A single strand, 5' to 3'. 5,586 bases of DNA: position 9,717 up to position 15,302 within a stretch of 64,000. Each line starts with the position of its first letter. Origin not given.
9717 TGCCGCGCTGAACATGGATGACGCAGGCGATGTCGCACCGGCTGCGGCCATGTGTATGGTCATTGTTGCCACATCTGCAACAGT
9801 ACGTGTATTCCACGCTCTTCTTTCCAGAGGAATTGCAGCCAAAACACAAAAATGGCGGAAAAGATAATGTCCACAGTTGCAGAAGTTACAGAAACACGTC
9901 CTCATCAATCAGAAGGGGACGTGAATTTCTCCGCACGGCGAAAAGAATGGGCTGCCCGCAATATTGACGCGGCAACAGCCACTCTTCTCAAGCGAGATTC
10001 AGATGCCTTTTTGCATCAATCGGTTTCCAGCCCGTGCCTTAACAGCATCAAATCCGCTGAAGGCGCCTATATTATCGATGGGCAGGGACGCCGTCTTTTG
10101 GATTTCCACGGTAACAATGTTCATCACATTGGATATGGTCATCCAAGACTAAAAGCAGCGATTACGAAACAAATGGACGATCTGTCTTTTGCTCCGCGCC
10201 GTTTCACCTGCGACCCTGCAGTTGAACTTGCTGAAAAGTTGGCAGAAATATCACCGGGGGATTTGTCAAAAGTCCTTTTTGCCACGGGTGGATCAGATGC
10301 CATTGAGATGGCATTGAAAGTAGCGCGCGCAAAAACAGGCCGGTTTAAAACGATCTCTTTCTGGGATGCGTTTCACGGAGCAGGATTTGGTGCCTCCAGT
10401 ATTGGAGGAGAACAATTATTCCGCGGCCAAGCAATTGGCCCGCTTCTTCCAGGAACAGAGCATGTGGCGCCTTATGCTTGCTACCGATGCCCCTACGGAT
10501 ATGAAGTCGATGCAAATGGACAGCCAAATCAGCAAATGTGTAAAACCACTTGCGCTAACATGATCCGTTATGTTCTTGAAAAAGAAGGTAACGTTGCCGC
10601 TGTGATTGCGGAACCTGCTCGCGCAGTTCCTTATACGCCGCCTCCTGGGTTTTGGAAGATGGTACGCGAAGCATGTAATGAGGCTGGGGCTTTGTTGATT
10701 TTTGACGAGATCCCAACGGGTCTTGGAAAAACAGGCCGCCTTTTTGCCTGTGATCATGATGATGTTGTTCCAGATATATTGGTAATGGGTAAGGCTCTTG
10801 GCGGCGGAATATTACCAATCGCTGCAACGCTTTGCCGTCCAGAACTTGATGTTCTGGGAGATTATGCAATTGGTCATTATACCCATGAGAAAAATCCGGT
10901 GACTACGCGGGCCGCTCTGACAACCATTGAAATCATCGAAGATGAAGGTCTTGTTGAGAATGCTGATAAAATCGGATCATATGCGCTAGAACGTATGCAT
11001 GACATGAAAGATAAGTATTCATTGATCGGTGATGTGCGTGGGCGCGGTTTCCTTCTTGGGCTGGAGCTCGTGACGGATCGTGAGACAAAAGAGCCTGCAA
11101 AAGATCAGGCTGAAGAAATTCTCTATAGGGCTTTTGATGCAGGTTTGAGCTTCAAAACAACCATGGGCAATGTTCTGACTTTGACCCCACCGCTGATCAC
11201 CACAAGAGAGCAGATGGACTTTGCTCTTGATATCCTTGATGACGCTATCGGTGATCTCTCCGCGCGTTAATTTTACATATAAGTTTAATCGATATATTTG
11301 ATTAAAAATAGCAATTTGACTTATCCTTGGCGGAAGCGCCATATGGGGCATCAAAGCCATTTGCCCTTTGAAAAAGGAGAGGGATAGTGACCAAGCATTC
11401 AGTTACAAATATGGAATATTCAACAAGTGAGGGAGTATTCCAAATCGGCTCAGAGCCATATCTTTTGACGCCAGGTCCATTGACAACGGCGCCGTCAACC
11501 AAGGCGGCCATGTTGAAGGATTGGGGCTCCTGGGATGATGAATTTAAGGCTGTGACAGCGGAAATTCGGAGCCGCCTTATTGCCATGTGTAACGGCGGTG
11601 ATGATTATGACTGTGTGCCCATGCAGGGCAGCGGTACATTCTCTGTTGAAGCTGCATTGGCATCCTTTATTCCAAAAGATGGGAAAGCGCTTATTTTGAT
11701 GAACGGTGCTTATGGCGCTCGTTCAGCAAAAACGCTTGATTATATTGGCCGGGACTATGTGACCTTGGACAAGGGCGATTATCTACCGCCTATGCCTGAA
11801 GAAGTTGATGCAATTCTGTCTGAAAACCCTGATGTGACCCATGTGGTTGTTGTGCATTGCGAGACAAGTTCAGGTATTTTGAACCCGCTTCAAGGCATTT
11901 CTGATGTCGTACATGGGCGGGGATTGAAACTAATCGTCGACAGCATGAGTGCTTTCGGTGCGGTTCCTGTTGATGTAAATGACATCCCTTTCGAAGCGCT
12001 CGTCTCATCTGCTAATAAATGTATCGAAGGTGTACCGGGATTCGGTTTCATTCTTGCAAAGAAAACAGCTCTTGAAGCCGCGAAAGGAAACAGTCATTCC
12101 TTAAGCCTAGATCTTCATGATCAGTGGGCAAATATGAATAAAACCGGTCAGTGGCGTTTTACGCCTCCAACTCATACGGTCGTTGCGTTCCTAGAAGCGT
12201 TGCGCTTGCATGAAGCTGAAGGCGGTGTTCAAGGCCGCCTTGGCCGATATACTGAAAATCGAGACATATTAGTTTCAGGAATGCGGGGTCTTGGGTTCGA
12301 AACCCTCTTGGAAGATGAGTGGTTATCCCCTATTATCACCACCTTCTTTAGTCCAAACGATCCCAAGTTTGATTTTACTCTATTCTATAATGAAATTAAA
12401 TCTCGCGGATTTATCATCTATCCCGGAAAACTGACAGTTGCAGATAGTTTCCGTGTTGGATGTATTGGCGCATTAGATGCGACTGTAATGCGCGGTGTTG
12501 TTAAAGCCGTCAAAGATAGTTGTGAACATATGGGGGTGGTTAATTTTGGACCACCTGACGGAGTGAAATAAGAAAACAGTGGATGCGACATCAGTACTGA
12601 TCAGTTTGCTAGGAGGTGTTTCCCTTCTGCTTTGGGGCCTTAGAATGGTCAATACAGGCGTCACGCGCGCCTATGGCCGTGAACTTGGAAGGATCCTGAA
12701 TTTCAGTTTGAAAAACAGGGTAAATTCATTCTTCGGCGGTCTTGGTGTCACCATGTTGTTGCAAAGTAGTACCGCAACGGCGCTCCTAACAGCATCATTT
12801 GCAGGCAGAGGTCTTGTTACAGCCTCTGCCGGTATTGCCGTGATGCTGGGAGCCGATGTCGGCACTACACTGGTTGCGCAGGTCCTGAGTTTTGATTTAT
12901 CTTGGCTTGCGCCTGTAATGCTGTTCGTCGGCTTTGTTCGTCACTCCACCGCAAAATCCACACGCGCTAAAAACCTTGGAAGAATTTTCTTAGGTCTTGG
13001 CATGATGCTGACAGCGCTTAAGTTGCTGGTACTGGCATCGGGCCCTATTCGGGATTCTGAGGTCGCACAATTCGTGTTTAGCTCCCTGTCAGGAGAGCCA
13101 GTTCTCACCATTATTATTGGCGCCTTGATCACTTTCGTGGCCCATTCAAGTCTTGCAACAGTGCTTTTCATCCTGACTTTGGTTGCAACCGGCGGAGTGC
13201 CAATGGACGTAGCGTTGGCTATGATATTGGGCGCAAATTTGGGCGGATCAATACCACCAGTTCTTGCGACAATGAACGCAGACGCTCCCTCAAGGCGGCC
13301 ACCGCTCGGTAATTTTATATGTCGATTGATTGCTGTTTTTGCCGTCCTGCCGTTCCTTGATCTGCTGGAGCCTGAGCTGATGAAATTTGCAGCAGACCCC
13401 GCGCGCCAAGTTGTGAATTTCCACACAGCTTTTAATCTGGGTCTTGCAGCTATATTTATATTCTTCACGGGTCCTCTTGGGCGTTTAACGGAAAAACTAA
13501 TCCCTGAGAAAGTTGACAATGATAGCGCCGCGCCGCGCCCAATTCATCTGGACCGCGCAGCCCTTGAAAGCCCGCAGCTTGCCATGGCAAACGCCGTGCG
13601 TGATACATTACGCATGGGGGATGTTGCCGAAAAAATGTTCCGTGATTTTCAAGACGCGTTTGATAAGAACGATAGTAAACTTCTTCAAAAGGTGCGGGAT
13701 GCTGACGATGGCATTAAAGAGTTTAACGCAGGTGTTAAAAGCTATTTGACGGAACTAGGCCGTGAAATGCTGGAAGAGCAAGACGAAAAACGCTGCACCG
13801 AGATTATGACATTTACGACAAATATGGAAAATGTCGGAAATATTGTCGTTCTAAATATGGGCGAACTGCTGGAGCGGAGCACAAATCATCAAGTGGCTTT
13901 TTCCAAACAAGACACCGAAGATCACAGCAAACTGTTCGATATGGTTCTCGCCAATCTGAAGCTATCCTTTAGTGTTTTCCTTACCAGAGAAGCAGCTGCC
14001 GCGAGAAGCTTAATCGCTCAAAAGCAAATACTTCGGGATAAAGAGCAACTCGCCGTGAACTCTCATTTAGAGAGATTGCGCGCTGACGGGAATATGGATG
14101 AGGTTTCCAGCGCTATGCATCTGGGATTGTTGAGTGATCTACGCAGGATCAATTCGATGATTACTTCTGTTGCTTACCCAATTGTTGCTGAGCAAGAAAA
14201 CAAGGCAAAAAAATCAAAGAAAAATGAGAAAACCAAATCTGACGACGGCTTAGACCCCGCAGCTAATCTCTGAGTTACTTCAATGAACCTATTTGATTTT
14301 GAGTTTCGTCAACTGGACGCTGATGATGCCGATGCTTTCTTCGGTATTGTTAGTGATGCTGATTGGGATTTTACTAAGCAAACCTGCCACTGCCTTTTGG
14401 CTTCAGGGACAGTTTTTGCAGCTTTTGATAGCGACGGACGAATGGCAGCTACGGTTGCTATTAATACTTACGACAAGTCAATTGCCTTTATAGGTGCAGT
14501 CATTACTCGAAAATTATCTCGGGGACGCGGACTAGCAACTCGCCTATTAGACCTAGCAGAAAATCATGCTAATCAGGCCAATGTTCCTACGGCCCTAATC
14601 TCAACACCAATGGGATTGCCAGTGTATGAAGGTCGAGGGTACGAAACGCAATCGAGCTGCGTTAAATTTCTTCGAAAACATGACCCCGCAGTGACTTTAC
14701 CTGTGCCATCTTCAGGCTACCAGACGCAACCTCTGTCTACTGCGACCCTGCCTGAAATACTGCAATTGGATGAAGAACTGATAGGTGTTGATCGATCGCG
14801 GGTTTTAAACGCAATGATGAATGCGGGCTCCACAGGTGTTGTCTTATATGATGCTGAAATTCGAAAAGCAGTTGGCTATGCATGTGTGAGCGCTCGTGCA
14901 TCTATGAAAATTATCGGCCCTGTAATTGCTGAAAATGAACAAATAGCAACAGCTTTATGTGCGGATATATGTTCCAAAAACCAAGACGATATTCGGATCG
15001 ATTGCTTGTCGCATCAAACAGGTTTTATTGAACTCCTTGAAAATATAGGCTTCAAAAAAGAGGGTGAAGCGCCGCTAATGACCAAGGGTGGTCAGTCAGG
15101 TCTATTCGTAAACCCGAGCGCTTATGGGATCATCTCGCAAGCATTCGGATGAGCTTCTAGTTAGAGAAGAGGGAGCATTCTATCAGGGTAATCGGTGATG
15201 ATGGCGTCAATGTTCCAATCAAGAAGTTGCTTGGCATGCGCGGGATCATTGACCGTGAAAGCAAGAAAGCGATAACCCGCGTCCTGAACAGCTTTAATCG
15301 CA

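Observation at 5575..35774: Split aminophosphonate regulon tied together by one conserved LysR box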

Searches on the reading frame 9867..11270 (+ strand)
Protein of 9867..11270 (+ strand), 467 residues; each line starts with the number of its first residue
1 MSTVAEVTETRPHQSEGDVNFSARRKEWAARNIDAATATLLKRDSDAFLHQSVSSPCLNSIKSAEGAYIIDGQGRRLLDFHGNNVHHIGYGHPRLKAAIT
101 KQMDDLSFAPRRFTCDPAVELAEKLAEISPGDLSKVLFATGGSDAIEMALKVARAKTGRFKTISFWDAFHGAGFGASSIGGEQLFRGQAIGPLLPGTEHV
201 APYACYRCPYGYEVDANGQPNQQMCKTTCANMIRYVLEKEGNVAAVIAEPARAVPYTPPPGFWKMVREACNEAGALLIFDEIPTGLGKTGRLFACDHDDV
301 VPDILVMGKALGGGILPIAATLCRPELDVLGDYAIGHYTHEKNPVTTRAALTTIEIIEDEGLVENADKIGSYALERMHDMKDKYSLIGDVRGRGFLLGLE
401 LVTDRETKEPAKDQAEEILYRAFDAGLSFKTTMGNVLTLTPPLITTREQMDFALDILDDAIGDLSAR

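Call 8: search_protein_families(library=ncbifam, proteins=[window:9867-11270:+])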
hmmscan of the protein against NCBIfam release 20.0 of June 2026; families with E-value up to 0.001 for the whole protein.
window:9867-11270:+ (467 aa): 69 families (the best 25 are shown)
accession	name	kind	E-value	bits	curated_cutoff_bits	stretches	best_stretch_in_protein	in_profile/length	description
NF049939.1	HyAminethphonNHLyPbfA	equivalog_domain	1.4e-201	669.7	525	1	15-462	1-440/442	(R)-1-hydroxy-2-aminoethylphosphonate ammonia-lyase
NF004755.0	PRK06082.1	equivalog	2.9e-190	632.6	467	1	9-465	6-453/459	aspartate aminotransferase family protein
NF006228.0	PRK08360.1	equivalog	3.5e-101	339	608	1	61-465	27-428/443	aspartate aminotransferase family protein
NF005993.0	PRK08117.1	subfamily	6e-93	311.8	574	1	60-465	28-431/433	aspartate aminotransferase family protein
NF004426.0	PRK05769.1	equivalog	2.5e-88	296.8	552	1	37-462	17-438/441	acetyl ornithine aminotransferase family protein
NF045634.1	LeuMetRace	equivalog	1.2e-86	291.1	800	1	63-464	29-427/432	leucine/methionine racemase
NF006368.0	PRK08593.1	equivalog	1e-83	281.5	570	1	60-465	29-433/448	aspartate aminotransferase family protein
NF005683.0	PRK07481.1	subfamily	1.9e-80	271.1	575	1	60-463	31-449/453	hypothetical protein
NF004718.0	PRK06062.1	subfamily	6.6e-77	258.9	472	1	59-463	40-448/454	hypothetical protein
NF005685.0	PRK07483.1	equivalog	1.8e-73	247.9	485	1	58-463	13-437/444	aspartate aminotransferase family protein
NF005812.0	PRK07678.1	subfamily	1.2e-72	245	488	1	37-461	7-447/451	aminotransferase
NF005375.0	PRK06917.1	equivalog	1.3e-72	245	535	1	60-463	17-438/448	aspartate aminotransferase family protein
NF005102.0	PRK06541.1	equivalog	2.2e-72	244.1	574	1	58-465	35-457/460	aspartate aminotransferase family protein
TIGR00508.1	bioA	equivalog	6.2e-71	239.2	405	1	59-461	15-418/419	adenosylmethionine--8-amino-7-oxononanoate transaminase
NF004171.0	PRK05639.1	equivalog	6.4e-71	239.5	639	1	63-463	41-443/457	alanine/serine racemase family protein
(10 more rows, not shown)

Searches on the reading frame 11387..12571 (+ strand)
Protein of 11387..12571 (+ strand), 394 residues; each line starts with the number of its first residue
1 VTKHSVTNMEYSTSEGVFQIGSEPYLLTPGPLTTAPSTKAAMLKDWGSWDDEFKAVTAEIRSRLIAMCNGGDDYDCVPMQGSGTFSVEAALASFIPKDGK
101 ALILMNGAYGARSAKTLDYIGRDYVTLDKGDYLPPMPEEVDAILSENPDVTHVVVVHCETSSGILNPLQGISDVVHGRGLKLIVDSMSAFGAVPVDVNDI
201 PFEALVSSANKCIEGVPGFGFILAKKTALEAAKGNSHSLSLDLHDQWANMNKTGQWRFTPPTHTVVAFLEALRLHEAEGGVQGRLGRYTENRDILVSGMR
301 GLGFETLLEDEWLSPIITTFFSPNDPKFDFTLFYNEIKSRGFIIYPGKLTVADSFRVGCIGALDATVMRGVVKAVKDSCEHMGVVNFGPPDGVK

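Call 8: search_protein_families(library=ncbifam, proteins=[window:11387-12571:+])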
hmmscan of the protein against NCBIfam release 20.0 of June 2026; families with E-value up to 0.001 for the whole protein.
window:11387-12571:+ (394 aa): 16 families
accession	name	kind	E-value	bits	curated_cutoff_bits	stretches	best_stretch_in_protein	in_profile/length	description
NF010006.0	PRK13479.1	equivalog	2.2e-167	556.8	296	1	22-384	4-366/369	2-aminoethylphosphonate--pyruvate transaminase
TIGR02326.1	transamin_PhnW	equivalog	1.6e-146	488.1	400.8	1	23-379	3-360/363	2-aminoethylphosphonate--pyruvate transaminase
TIGR03301.1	PhnW-AepZ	equivalog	1.1e-143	478.9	360.8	1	25-378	1-354/355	2-aminoethylphosphonate aminotransferase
NF046070.1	PyrdoxPyrvTramin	equivalog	8.4e-32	110.4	600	1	24-362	6-346/369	pyridoxamine--pyruvate transaminase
TIGR01364.1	serC_1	equivalog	3.4e-09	36.1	443.6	1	51-283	41-260/358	phosphoserine transaminase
NF045640.1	AspGlyoxATaseBhcA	equivalog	2.2e-08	33.4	650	1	75-366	56-351/395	L-aspartate--glyoxylate aminotransferase BhcA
NF003764.0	PRK05355.1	equivalog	2.4e-08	33.3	253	1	51-283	44-259/357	3-phosphoserine/phosphohydroxythreonine transaminase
TIGR04343.1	egtE_PLP_lyase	equivalog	1.8e-07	30.3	400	1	77-283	74-253/370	ergothioneine biosynthesis PLP-dependent enzyme EgtE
TIGR01979.1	sufS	subfamily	8.4e-07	28.2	475.1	1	141-231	153-240/403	SufS family cysteine desulfurase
TIGR03403.1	nifS_epsilon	equivalog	2.9e-05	23.1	587.7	1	140-226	133-216/382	NifS family cysteine desulfurase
TIGR03402.1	FeS_nifS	equivalog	5.2e-05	22.2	530.75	1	148-225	135-211/379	cysteine desulfurase NifS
TIGR01977.1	am_tr_V_EF2568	hypoth_equivalog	9.8e-05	21.5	377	1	139-230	129-219/376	cysteine desulfurase family protein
NF002806.0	PRK02948.1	subfamily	0.0001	21.4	304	1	148-220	137-208/381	IscS subfamily cysteine desulfurase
TIGR02006.1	IscS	equivalog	0.00022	20.3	643.2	1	149-226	142-218/402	IscS subfamily cysteine desulfurase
NF040779.1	Sec_lyase_SclA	exception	0.00025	20.1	525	1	137-228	126-216/378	selenocysteine lyase SclA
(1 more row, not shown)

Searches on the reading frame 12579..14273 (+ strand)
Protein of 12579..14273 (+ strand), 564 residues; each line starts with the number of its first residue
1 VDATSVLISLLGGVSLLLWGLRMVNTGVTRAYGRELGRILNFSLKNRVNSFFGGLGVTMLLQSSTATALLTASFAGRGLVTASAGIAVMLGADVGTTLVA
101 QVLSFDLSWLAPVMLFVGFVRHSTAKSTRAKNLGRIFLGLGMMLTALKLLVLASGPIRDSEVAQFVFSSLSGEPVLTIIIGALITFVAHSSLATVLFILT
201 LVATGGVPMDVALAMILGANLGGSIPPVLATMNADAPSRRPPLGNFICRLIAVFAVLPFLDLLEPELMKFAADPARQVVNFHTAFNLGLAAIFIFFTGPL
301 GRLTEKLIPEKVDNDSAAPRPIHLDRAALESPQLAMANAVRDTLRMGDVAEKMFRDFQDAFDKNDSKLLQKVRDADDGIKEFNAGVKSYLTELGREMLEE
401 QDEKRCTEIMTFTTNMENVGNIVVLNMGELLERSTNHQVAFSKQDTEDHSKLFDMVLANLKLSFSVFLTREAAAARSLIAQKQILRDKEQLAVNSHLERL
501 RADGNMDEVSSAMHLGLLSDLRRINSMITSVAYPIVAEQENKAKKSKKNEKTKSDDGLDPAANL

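Call 8: search_protein_families(library=ncbifam, proteins=[window:12579-14273:+])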
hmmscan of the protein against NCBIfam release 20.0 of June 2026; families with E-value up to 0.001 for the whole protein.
window:12579-14273:+ (564 aa): 4 families
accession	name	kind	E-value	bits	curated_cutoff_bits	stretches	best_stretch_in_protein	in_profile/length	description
TIGR00704.1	NaPi_cotrn_rel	hypoth_equivalog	1e-67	229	210.1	1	6-311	3-308/308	Na/Pi-cotransporter II-related protein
TIGR01013.1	2a58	subfamily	1.1e-56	192.6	306.15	2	89-525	20-456/456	sodium-dependent inorganic phosphate transporter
NF037997.1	Na_Pi_symport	subfamily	5.3e-39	134.4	50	1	15-302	6-292/294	Na/Pi symporter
TIGR02135.1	phoU_full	equivalog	1.3e-07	31.5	130.25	1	342-532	13-200/212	phosphate signaling complex protein PhoU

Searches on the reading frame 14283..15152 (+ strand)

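Call 7: search_protein_families(library=pfam, proteins=[window:14283-15152:+])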
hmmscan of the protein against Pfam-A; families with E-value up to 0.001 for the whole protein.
window:14283-15152:+ (289 aa): 5 families
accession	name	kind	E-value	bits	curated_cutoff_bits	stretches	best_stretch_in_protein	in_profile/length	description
PF18014.7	Acetyltransf_18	-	2.6e-21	76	22.7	1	159-273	1-115/124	Acetyltransferase (GNAT) domain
PF13673.13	Acetyltransf_10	-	1.7e-07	31.7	23.6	1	40-124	28-111/128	Acetyltransferase (GNAT) domain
PF00583.31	Acetyltransf_1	-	2.5e-07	31.4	20.7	1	37-104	28-95/116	Acetyltransferase (GNAT) family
PF13527.13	Acetyltransf_9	-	2.9e-05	24.5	25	1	35-122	34-126/127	Acetyltransferase (GNAT) domain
PF13508.13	Acetyltransf_7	-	0.00018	22.3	27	0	42-121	3-83/84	Acetyltransferase (GNAT) domain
